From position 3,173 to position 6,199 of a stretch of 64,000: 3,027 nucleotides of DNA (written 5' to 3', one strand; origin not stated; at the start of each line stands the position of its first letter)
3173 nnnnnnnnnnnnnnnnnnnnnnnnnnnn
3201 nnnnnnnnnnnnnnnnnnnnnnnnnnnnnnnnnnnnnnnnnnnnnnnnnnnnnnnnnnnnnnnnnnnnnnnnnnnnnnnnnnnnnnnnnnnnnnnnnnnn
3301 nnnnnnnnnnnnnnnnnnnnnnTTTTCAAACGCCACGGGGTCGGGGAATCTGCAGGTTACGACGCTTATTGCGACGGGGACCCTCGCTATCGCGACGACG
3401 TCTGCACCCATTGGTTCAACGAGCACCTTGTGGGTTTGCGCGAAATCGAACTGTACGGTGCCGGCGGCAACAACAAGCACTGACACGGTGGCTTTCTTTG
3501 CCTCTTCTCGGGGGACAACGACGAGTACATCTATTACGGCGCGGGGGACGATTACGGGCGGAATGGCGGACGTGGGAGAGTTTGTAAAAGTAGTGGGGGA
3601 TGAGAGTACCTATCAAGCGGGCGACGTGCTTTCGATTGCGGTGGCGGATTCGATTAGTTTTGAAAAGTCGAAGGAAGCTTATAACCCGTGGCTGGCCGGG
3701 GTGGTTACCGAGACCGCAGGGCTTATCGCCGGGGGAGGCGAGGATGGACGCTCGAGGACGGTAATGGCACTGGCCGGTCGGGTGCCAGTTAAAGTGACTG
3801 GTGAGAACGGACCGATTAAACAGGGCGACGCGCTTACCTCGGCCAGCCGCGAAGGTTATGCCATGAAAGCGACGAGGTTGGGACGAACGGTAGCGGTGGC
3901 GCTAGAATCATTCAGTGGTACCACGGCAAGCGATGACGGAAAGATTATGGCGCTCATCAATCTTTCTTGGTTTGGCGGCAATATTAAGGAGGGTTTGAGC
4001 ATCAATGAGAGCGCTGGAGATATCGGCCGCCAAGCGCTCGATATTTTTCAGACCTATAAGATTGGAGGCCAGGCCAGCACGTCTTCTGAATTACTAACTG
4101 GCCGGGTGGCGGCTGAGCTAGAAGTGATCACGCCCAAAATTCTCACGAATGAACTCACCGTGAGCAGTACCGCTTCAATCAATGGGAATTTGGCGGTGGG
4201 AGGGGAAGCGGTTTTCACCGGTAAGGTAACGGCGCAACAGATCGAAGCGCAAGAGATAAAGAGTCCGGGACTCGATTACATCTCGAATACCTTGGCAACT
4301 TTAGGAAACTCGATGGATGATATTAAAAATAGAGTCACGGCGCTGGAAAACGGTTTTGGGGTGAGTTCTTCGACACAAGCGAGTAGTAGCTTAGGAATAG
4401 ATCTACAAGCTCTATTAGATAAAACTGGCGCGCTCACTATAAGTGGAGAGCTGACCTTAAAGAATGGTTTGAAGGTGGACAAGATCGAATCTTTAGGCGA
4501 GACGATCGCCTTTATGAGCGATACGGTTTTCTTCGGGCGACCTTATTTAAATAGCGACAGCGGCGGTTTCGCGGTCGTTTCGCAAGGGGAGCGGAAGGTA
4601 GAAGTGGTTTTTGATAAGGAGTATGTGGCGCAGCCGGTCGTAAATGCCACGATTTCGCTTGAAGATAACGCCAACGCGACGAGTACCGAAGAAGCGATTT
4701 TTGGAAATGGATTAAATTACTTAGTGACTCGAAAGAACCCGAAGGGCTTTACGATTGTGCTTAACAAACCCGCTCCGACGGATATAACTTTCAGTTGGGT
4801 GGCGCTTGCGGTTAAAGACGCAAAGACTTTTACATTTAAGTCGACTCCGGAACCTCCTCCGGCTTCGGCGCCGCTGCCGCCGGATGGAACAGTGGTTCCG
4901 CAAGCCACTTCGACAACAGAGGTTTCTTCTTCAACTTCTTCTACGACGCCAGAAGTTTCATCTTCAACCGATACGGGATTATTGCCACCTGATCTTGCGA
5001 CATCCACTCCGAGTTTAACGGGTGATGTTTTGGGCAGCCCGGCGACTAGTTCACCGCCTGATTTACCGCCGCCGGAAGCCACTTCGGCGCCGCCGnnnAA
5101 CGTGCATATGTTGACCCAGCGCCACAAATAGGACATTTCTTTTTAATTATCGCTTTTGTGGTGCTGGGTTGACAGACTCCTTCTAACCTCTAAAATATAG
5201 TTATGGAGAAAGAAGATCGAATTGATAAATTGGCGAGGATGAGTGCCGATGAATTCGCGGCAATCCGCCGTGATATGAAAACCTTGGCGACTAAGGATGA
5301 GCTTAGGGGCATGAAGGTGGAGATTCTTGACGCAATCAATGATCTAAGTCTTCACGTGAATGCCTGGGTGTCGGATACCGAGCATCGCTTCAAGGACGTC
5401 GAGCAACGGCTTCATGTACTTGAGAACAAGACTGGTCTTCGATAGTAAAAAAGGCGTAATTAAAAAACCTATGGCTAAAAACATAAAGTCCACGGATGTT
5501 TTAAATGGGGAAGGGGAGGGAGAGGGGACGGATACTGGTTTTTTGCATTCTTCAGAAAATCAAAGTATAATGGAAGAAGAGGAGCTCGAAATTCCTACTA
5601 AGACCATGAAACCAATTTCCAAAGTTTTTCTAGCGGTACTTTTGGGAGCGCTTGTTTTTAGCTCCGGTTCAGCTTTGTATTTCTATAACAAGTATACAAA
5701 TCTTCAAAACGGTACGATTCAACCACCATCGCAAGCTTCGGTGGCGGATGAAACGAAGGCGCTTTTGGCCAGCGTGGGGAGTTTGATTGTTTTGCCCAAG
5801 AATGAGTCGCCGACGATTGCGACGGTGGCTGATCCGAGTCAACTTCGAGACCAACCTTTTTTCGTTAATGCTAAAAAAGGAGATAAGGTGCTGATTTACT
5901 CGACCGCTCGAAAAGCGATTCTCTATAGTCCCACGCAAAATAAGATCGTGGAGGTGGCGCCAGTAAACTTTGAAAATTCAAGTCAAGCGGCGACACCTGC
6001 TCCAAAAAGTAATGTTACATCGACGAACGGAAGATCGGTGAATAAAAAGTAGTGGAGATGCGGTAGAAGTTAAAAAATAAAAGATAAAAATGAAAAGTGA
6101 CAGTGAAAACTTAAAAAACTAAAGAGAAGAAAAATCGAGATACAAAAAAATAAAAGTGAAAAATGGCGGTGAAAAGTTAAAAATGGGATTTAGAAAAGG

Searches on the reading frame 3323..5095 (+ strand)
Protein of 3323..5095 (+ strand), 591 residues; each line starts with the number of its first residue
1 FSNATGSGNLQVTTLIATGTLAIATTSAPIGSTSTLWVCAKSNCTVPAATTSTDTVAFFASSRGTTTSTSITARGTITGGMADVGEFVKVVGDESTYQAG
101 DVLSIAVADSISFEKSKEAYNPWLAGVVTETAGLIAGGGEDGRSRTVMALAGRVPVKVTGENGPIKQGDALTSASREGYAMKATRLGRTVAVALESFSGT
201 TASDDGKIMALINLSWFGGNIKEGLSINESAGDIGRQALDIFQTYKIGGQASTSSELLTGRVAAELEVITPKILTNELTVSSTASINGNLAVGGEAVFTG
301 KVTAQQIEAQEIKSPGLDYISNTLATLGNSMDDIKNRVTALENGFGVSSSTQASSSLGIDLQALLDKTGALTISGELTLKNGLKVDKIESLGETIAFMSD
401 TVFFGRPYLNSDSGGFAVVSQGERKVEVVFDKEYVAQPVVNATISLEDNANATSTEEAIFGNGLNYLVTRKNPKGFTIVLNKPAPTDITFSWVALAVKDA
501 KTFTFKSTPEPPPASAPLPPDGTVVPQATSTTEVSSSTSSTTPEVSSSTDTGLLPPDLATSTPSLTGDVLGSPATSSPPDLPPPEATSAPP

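Call 83: search_solved_structures(query=window:3323-5095:+, max_evalue=1, show_alignments=1)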
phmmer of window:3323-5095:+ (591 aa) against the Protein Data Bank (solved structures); distinct sequences matched with E-value up to 1: 0.

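Call 84: search_protein_families(library=phrogs, proteins=[window:3323-5095:+], max_evalue=0.01)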
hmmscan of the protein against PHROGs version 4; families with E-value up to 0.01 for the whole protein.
window:3323-5095:+ (591 aa): 0 families

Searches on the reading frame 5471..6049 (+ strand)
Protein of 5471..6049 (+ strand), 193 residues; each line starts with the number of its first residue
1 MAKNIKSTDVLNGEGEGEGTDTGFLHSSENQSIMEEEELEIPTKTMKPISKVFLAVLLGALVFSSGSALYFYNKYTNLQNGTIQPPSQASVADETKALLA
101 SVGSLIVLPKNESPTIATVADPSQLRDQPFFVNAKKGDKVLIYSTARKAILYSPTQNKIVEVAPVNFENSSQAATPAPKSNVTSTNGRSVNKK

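Call 3: search_protein_families(library=pfam, proteins=[window:5471-6049:+], max_evalue=1)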
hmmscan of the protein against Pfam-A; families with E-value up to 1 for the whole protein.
window:5471-6049:+ (193 aa): 1 family
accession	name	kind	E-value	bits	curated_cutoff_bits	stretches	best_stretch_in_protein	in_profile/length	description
PF10882.14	bPH_5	-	0.16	12.6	22.5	1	133-169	55-91/100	Bacterial PH domain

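Call 4: search_protein_families(library=ncbifam, proteins=[window:5471-6049:+], max_evalue=1)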
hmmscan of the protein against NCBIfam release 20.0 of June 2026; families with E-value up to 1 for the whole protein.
window:5471-6049:+ (193 aa): 0 families

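Call 84: search_protein_families(library=phrogs, proteins=[window:5471-6049:+], max_evalue=0.01)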
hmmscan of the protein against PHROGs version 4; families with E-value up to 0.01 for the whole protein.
window:5471-6049:+ (193 aa): 0 families
